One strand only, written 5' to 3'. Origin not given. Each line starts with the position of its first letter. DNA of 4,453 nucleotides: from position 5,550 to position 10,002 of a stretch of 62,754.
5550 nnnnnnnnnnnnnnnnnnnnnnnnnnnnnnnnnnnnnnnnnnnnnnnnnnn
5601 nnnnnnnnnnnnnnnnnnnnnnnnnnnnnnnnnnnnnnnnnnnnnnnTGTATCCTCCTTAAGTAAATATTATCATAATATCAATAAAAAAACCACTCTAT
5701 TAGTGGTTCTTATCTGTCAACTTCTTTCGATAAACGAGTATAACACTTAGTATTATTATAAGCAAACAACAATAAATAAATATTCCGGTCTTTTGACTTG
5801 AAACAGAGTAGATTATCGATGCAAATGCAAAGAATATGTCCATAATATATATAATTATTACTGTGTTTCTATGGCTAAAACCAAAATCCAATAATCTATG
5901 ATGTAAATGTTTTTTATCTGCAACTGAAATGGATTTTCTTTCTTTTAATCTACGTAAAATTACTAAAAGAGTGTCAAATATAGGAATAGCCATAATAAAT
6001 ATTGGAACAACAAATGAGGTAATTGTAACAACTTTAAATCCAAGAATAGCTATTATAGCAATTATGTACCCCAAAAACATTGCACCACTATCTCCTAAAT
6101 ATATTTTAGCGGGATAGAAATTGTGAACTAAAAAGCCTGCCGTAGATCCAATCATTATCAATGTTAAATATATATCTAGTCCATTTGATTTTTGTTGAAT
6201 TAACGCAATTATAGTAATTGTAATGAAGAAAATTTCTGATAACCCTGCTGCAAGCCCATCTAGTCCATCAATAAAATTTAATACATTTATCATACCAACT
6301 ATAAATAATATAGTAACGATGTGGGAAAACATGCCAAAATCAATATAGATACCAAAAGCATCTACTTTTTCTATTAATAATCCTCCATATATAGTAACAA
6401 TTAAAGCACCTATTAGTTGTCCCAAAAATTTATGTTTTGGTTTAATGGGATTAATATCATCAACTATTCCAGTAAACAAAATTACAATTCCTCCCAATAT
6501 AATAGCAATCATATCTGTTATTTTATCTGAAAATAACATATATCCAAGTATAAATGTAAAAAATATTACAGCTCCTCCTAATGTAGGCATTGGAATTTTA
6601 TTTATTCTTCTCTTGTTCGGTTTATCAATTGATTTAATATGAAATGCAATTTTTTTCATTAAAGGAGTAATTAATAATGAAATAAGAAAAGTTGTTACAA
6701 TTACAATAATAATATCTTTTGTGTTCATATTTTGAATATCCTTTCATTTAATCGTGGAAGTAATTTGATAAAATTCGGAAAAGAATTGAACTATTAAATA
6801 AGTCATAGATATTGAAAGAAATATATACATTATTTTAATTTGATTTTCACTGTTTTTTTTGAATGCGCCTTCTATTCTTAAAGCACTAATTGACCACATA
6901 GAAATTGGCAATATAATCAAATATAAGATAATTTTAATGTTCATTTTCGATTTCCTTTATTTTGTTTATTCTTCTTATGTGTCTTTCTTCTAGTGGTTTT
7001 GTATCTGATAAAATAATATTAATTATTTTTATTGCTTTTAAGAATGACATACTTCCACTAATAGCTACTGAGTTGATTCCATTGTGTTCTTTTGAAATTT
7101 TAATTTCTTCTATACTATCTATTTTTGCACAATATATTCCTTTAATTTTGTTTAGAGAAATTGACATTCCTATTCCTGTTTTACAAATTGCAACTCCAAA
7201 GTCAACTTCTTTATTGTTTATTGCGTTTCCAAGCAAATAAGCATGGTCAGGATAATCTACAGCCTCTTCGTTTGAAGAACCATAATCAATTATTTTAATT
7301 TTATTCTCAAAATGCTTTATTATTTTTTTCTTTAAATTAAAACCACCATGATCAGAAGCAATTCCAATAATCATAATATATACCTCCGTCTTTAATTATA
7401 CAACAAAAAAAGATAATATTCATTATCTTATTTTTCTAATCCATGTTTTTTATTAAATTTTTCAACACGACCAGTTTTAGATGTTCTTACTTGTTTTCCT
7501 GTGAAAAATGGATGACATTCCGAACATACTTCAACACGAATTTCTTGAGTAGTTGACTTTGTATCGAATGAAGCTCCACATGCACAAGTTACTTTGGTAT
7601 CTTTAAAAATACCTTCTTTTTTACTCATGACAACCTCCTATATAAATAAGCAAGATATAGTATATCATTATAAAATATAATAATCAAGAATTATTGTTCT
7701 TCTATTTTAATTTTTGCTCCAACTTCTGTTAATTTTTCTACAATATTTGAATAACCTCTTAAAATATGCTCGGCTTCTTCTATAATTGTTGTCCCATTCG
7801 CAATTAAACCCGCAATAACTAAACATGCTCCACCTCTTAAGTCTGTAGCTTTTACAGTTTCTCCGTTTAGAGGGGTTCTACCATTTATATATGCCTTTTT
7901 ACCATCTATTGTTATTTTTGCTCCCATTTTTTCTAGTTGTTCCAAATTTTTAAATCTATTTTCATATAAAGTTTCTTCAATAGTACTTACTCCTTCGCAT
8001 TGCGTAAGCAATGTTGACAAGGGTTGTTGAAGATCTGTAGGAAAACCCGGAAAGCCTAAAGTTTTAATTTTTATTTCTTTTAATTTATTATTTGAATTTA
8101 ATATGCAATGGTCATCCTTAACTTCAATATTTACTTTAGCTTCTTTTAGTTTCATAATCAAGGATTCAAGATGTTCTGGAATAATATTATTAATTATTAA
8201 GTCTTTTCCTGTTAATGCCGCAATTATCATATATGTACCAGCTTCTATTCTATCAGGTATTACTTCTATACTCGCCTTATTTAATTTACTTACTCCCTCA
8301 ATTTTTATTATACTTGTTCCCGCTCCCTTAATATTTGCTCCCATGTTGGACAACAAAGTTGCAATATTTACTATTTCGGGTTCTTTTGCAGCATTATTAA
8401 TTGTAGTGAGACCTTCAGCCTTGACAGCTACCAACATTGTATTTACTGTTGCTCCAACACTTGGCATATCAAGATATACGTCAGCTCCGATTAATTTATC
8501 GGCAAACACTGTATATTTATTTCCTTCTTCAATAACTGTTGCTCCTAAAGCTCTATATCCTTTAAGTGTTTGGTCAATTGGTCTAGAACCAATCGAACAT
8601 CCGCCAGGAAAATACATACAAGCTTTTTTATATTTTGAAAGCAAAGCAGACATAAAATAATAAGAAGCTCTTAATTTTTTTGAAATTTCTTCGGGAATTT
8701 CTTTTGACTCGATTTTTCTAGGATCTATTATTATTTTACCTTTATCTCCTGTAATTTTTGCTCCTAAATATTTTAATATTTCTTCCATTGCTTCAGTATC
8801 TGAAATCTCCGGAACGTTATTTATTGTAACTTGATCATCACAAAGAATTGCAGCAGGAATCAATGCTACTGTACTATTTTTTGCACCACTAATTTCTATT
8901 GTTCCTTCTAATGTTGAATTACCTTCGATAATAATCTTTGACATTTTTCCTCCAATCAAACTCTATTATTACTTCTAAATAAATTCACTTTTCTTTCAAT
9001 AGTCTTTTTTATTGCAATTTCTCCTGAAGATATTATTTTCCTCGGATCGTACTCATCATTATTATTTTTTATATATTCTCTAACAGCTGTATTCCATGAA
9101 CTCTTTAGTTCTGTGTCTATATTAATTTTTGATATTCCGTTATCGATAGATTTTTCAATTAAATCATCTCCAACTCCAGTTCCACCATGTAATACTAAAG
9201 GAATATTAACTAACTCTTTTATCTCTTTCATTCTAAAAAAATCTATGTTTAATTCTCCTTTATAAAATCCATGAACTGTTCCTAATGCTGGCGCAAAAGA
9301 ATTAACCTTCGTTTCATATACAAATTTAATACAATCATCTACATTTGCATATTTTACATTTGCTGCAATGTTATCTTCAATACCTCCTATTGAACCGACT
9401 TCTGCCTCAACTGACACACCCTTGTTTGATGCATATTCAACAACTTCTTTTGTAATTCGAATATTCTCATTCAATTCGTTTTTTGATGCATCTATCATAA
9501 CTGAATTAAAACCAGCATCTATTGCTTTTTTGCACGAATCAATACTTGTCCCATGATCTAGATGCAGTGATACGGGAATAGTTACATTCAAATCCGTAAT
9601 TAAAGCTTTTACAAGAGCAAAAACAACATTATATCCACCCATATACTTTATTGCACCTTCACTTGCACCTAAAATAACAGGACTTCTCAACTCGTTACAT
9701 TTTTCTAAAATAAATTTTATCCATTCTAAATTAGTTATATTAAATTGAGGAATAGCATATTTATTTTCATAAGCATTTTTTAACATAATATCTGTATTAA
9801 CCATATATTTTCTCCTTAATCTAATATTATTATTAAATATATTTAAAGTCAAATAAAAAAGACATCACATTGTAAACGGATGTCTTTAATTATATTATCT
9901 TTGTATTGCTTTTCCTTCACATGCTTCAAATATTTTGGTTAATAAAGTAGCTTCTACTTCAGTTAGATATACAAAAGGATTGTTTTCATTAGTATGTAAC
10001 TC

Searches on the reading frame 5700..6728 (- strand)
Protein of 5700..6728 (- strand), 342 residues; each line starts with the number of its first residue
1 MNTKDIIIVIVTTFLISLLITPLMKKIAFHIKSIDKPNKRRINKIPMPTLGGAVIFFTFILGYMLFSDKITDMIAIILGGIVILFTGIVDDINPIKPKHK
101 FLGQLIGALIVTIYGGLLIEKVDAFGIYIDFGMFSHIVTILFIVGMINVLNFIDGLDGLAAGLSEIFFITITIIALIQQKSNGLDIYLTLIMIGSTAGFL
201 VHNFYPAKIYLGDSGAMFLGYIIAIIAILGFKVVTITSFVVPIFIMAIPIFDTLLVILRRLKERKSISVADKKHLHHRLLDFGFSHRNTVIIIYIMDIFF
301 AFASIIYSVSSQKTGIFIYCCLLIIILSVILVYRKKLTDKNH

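Call 12: search_protein_families(library=pfam, proteins=[window:5700-6728:-])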
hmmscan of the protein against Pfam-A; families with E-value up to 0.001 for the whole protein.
window:5700-6728:- (342 aa): 1 family
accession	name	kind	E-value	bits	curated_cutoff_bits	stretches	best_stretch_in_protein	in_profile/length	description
PF00953.26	Glycos_transf_4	-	3.6e-36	125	27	1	74-230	2-159/160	Glycosyl transferase family 4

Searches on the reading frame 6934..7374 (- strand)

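Call 12: search_protein_families(library=pfam, proteins=[window:6934-7374:-])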
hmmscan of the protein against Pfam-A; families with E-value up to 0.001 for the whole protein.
window:6934-7374:- (146 aa): 1 family
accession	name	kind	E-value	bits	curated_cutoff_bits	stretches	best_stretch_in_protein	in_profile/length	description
PF02502.23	LacAB_rpiB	-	3.2e-36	124.8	24.7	1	3-139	1-138/138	Ribose/Galactose Isomerase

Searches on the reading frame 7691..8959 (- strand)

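Call 12: search_protein_families(library=pfam, proteins=[window:7691-8959:-])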
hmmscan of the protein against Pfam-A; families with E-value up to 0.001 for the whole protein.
window:7691-8959:- (422 aa): 1 family
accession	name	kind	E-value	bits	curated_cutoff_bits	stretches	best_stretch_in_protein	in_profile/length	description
PF00275.25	EPSP_synthase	-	5.5e-89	299.2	22.8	1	12-410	2-417/417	EPSP synthase (3-phosphoshikimate 1-carboxyvinyltransferase)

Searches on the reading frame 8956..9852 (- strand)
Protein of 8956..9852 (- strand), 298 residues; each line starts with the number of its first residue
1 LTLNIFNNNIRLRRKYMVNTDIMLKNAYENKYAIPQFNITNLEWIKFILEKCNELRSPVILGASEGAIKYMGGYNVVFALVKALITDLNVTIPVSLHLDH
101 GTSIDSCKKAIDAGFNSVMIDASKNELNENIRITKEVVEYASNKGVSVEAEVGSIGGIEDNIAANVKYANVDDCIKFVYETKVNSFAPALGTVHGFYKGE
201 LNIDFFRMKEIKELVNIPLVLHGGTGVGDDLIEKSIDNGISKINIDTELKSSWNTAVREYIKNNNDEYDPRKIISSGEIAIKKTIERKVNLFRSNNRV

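Call 12: search_protein_families(library=pfam, proteins=[window:8956-9852:-])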
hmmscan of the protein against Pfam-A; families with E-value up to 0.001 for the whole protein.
window:8956-9852:- (298 aa): 1 family
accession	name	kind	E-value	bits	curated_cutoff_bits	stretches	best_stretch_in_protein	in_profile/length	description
PF01116.26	F_bP_aldolase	-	1.6e-97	326.8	25.5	1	18-297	1-277/277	Fructose-bisphosphate aldolase class-II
